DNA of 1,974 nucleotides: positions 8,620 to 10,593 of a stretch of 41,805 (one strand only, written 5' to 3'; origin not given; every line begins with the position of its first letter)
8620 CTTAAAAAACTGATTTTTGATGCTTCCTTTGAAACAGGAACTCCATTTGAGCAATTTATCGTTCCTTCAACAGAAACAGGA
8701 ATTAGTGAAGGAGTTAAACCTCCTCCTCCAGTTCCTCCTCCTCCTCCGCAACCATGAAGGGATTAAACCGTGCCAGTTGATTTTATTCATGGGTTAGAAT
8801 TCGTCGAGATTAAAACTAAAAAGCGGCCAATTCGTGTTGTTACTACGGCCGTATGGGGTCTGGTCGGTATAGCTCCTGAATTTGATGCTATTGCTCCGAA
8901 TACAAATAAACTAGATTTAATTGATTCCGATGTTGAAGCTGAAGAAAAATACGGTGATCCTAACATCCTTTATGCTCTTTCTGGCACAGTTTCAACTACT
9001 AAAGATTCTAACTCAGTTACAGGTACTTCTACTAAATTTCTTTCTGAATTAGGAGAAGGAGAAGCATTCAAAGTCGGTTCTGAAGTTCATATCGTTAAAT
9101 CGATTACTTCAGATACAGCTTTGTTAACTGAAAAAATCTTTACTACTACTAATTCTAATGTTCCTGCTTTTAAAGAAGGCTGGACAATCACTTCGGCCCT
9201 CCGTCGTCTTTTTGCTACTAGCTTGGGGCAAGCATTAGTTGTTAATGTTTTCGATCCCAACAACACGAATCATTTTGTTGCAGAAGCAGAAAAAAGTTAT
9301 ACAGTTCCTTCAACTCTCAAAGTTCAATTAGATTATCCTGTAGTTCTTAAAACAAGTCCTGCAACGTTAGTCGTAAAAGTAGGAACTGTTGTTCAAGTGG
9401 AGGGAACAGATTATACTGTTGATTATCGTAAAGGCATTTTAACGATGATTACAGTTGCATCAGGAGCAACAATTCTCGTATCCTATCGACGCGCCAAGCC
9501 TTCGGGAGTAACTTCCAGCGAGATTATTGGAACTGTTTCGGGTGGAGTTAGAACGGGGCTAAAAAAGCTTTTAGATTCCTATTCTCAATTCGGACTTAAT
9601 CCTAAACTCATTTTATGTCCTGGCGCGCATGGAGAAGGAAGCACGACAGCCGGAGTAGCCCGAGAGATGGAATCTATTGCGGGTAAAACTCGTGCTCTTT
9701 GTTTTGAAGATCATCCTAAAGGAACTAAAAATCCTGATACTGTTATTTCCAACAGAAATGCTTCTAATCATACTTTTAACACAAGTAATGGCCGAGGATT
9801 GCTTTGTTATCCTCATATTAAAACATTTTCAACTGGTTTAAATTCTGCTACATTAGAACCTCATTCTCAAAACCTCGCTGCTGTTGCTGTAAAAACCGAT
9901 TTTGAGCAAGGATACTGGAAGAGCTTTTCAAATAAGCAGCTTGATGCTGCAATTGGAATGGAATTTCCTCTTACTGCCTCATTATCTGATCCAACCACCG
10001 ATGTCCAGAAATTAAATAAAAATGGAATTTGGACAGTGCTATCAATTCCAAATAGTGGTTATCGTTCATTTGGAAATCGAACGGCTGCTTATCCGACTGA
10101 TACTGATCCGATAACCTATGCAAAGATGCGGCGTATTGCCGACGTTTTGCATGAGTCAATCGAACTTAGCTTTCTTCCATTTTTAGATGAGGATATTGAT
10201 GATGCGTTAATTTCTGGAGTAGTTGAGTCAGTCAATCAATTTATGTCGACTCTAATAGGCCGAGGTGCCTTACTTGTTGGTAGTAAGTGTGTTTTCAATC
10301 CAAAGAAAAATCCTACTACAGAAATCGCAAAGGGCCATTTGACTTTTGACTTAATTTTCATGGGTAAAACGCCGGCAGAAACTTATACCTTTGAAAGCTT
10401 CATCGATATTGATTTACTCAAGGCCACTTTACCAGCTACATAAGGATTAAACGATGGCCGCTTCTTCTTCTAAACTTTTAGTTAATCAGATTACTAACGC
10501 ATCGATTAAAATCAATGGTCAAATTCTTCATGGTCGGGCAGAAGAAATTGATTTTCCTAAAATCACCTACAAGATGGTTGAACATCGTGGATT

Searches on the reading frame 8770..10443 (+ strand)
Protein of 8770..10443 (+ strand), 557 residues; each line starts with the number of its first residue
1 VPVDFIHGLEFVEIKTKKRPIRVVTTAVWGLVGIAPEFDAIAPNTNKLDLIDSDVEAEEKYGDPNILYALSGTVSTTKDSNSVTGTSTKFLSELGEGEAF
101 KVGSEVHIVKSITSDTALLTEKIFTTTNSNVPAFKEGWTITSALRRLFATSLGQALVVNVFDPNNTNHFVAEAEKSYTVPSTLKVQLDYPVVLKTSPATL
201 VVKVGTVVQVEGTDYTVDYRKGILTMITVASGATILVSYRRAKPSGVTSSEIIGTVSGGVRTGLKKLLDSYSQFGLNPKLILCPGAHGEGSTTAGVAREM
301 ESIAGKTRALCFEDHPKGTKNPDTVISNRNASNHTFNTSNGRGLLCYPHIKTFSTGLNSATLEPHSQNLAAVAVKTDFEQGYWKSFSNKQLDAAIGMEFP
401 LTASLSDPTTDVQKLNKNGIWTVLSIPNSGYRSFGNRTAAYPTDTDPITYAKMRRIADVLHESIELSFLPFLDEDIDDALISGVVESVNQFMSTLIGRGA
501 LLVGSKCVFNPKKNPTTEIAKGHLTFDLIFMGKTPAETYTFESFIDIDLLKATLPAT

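Call 14: search_protein_families(library=phrogs, proteins=[window:8770-10443:+], max_evalue=0.001)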
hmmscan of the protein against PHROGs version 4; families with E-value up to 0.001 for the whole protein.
window:8770-10443:+ (557 aa): 11 families
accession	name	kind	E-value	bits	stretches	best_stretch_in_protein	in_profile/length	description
phrog_23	-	tail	1.2e-75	256.1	1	2-546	20-463/496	tail sheath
phrog_13288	-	unknown function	6.3e-40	138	1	359-552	10-202/208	-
phrog_20240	-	unknown function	3.5e-25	90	2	137-349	61-269/272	-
phrog_11242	-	unknown function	2.5e-13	51.2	1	2-64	2-64/128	-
phrog_17610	-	tail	6.4e-12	45.1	1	293-541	862-1102/1135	tail sheath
phrog_16736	-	unknown function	5.2e-09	37.1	1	458-545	2-88/101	-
phrog_2712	-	tail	1.3e-05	24.8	1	71-118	382-430/700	tail fiber protein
phrog_1980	-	tail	4.8e-05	23.8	1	71-120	6-60/449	tail fiber protein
phrog_34307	-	unknown function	0.00015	21.9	1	70-120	5-56/407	-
phrog_38424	-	unknown function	0.00068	19.5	0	70-122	5-58/488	-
phrog_807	-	tail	0.00094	19.7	0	186-248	115-177/256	major tail protein with Ig-like domain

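Call 26: search_dna_similar(query=window:8770-10443:+, collection=phages, mode=protein, max_rows=15)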
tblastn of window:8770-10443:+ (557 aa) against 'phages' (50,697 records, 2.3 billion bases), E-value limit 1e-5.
Records with a match: 341; places in all: 342; records where one place covers at least 80% of the query: 0.
Best place of each record, by identity: <60% 341.
By first word of the organism name: Burkholderia 85; Ralstonia 49; Klebsiella 33; Escherichia 31; Pseudomonas 18; Vibrio 18; Salmonella 13; Yersinia 12; Bacteriophage 10; Mannheimia 10; and 30 more.
By host as written in the record: Ralstonia solanacearum 41; Burkholderia pseudomallei 28; - 25; Burkholderia sp. 24; Klebsiella pneumoniae 15; Escherichia coli 12; Yersinia enterocolitica 8; Faecalibacterium prausnitzii 6; and 117 more.
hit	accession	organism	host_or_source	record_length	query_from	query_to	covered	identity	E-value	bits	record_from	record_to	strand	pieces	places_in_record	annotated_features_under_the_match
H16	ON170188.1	Ralstonia phage YO107_2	Ralstonia solanacearum T440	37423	109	550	79%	36.7%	2e-66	240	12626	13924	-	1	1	record has no annotation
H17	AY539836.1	Burkholderia phage BcepMu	-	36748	137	550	74%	37.9%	1e-71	255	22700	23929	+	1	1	gp39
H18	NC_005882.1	Burkholderia phage BcepMu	-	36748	137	550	74%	37.9%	1e-71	255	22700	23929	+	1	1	tail sheath subtilisin-like domain-containing protein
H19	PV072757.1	Burkholderia phage vB_CB2b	Burkholderia sp.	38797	137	550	74%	37.9%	6e-71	253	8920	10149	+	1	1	major tail sheath protein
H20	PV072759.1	Burkholderia phage vB_E433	Burkholderia sp.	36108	137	550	74%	37.9%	8e-71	253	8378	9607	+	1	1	major tail sheath protein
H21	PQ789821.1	Burkholderia phage vB_E274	Burkholderia sp.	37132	137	550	74%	37.9%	8e-71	253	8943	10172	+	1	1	major tail sheath protein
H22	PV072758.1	Burkholderia phage vB_E430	Burkholderia sp.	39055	137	550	74%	37.9%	8e-71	253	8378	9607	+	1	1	major tail sheath protein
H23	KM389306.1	Escherichia phage Phi06_2974 B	-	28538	137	550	74%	37.6%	3e-69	248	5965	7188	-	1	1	record has no annotation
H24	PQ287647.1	Pseudomonas phage Komp_PAO1_1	Pseudomonas aeruginosa PAO1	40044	137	545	73%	38.0%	5e-69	247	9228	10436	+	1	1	hypothetical protein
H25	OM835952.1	Klebsiella phage KP12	Klebsiella pneumoniae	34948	137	550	74%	37.4%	1e-67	243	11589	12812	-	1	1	major tail sheath protein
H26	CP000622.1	Burkholderia phage phiE255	Burkholderia thailandensis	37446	137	550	74%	37.4%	1e-69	249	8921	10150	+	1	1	gp13, phage tail sheath protein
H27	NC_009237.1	Burkholderia phage phiE255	Burkholderia thailandensis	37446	137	550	74%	37.4%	1e-69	249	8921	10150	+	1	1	tail sheath subtilisin-like domain-containing protein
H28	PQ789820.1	Burkholderia phage vB_E427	Burkholderia sp.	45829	137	550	74%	37.4%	1e-69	249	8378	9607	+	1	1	major tail sheath protein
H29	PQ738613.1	Escherichia phage PhiKM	Escherichia coli (uropathogenic)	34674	137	550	74%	37.3%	6e-68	244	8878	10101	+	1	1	tail sheath monomer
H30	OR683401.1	Pseudomonas phage Bise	Pseudomonas aeruginosa 199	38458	120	551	78%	35.1%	3e-62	228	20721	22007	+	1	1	tail sheath protein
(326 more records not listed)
